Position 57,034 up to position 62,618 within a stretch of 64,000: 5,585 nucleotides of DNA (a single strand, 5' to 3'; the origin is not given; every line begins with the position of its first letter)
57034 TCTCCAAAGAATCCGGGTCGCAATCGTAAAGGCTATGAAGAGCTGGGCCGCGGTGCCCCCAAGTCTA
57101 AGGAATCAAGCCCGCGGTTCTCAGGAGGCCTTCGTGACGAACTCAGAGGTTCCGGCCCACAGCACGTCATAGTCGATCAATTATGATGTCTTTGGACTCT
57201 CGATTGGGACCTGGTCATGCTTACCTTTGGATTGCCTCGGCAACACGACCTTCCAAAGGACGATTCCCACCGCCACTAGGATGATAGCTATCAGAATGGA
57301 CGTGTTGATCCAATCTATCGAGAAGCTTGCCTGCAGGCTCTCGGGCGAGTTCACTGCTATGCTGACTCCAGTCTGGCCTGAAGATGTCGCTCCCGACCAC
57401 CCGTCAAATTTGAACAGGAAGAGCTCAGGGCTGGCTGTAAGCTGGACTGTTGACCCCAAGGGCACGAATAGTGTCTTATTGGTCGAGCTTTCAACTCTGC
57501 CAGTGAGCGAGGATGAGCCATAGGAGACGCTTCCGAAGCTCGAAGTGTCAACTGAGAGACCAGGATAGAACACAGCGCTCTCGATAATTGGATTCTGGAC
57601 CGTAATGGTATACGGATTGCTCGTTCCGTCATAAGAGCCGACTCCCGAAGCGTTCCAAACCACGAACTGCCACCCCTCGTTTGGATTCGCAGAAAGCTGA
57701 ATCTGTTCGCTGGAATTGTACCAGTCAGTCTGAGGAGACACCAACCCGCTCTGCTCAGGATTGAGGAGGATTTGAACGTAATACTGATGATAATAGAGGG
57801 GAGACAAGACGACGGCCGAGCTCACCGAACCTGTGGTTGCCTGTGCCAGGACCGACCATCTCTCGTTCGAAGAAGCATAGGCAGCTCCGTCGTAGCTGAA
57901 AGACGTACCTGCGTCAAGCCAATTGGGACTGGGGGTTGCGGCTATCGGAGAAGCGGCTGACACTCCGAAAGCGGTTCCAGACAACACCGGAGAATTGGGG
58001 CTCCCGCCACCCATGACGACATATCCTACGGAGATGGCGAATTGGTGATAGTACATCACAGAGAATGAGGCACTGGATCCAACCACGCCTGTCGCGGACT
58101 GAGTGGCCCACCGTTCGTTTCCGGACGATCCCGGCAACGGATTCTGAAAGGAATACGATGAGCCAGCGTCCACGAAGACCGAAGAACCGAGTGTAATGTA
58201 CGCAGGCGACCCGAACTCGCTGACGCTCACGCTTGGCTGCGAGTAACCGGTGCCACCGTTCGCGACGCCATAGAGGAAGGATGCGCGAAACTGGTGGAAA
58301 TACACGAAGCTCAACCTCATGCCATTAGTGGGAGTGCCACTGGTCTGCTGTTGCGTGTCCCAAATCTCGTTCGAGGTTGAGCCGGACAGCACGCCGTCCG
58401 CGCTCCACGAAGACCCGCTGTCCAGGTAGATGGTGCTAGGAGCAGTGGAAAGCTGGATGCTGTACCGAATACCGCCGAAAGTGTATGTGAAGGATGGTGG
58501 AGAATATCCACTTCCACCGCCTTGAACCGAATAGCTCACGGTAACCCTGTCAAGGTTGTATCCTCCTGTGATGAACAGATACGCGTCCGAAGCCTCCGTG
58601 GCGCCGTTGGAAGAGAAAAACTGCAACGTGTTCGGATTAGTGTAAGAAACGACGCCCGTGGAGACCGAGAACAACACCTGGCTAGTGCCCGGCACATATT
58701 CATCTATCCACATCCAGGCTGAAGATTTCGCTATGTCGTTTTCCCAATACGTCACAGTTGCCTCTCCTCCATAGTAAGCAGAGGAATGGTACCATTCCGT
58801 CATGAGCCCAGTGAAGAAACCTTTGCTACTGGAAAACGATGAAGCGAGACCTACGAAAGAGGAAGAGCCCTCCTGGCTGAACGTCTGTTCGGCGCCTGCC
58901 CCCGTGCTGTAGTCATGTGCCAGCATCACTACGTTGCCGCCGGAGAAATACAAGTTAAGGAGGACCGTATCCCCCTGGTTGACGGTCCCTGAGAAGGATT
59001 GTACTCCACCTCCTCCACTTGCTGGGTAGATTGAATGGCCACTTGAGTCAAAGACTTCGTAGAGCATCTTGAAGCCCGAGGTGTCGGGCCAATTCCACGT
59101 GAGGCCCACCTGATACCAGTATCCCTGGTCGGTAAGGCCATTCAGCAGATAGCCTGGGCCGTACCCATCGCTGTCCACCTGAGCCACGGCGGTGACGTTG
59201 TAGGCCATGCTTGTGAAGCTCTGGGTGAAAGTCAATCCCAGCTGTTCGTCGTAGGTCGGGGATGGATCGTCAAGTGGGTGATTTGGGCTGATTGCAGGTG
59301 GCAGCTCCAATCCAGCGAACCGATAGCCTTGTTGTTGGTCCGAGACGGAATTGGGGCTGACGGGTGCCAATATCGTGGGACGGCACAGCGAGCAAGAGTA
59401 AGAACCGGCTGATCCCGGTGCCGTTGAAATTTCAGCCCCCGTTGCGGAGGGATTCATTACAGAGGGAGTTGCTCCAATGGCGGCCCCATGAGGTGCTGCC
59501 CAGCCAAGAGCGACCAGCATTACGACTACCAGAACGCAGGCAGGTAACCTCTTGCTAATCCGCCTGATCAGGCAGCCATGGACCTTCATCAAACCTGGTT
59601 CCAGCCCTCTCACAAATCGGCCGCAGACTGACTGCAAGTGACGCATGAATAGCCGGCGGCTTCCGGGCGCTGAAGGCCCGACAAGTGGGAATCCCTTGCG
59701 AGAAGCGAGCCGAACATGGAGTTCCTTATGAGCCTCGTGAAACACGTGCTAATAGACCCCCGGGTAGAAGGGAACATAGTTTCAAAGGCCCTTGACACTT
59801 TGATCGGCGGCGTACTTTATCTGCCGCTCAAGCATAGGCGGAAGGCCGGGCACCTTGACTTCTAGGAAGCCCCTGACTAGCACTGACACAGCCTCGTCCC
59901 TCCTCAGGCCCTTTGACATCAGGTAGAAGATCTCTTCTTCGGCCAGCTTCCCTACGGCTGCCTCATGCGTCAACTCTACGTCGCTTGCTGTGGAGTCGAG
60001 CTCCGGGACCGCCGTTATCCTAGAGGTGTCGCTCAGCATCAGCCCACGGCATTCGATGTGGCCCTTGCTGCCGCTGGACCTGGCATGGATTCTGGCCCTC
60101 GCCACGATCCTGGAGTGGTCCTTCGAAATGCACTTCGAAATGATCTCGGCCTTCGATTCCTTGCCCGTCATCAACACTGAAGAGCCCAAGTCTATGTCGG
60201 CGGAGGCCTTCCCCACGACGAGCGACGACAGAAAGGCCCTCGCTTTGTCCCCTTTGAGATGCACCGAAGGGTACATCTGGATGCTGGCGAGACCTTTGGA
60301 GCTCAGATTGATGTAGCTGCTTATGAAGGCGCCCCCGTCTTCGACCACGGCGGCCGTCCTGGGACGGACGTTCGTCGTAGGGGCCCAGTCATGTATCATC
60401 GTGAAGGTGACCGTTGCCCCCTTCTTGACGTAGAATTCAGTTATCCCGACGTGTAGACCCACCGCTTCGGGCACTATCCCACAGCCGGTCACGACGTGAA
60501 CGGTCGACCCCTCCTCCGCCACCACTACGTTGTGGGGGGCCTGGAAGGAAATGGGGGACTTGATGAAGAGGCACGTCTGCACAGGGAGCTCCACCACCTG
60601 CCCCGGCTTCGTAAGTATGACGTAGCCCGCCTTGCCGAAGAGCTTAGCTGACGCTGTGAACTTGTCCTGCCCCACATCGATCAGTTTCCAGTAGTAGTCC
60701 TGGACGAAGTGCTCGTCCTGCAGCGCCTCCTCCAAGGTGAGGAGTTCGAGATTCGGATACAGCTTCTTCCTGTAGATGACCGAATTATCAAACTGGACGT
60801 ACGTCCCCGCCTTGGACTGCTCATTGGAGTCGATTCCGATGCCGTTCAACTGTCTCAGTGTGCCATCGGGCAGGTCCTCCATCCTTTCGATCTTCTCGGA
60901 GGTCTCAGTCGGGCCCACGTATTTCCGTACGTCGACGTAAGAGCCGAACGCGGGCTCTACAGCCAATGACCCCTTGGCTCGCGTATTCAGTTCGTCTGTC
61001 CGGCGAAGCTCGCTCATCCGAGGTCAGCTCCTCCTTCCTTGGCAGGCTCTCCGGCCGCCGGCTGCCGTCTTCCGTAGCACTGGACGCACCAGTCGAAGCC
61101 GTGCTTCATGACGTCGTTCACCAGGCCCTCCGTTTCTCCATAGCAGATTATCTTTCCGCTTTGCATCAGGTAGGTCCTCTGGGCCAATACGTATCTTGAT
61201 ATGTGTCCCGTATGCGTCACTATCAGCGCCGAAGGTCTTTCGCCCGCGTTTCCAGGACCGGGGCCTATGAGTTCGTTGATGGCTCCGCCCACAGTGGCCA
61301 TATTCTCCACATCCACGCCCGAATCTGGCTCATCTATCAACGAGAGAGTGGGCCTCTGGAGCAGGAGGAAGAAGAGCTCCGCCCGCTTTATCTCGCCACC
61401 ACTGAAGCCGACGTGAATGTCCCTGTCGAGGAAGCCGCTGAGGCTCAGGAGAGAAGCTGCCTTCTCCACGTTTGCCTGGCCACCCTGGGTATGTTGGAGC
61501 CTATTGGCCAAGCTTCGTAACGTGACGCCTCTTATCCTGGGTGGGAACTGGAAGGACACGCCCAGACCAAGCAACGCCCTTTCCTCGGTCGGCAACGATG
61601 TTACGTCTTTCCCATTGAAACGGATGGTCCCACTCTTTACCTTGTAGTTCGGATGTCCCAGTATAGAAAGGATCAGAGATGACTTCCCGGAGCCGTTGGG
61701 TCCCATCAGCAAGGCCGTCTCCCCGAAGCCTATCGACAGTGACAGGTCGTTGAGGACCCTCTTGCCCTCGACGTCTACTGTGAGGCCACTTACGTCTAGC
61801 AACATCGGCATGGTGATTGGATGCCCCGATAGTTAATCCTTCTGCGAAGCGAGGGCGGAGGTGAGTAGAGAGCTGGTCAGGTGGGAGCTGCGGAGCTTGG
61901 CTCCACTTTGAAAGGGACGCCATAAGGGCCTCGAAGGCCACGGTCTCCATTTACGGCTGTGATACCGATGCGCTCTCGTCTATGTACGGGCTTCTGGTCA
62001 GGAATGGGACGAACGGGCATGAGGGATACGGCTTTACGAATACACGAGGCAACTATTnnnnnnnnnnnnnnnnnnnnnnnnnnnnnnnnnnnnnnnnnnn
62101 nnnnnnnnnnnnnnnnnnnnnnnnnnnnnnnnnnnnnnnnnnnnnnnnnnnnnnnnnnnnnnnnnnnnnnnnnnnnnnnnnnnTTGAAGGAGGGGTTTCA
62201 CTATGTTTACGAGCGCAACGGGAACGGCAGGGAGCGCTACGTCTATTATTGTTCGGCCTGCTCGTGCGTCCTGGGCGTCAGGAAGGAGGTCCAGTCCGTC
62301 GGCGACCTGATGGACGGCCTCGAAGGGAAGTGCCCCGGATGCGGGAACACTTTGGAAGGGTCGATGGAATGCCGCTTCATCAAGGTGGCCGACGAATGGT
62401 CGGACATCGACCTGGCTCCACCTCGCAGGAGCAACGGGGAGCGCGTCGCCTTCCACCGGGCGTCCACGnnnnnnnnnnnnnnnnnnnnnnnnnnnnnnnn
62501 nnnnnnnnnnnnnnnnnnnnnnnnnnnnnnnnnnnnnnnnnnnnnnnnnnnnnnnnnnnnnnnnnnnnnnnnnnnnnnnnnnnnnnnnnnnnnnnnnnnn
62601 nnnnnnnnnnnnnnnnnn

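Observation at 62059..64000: Translationally coupled module: Zn-ribbon / inactivated RecA-fold protein, two paralogous small proteins and a family B DNA polymerase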

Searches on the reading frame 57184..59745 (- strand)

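Call 68: search_protein_families(library=pfam, proteins=[window:57184-59745:-], max_evalue=0.00001)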
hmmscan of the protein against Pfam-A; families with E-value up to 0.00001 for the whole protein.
window:57184-59745:- (854 aa): 1 family
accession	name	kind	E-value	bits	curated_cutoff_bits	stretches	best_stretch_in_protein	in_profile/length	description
PF18998.6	Flg_new_2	-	4e-11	43.2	23.6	1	659-726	3-69/73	Divergent InlB B-repeat domain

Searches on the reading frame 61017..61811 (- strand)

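Call 68: search_protein_families(library=pfam, proteins=[window:61017-61811:-], max_evalue=0.00001)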
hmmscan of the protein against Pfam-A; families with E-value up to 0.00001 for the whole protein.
window:61017-61811:- (265 aa): 2 families
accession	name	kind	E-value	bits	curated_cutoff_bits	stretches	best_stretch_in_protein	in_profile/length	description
PF00005.33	ABC_tran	-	6.1e-21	75.9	25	1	20-163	1-136/137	ABC transporter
PF13304.12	AAA_21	-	5.3e-06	27.1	27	0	34-50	3-19/304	AAA domain, putative AbiEii toxin, Type IV TA system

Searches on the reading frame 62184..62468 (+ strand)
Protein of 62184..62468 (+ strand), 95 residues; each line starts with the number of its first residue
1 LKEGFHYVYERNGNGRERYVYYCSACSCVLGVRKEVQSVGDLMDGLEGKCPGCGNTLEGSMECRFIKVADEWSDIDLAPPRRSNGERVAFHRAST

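Call 77: search_protein_representatives(protein=window:62184-62468:+)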
Query: 95 residues. Proteins with E-value up to 0.001 (for the whole library): 17; up to 1e-10: 12; up to 1e-30: 1. The best 17 are listed.
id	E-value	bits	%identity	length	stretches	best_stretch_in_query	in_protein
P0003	3.2e-53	194.4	91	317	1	1-95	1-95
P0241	2.1e-24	101.9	51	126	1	4-83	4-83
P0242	2.8e-21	91.9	46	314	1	5-94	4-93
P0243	5.2e-19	84.6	49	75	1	5-75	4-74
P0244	1.2e-18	83.4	41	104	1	5-82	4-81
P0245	1.6e-17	79.8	70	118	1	3-52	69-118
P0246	1.5e-15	73.4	40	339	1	3-89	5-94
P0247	2.0e-13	66.6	41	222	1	8-76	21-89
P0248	2.9e-13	66.1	72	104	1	1-46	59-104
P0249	2.8e-11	59.8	34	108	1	3-88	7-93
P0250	2.8e-11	59.7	44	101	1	18-83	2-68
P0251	6.4e-11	58.6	42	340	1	5-80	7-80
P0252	8.0e-10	55.1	39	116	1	6-74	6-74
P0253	1.2e-09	54.5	39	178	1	6-74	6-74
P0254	3.5e-06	43.4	34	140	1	17-94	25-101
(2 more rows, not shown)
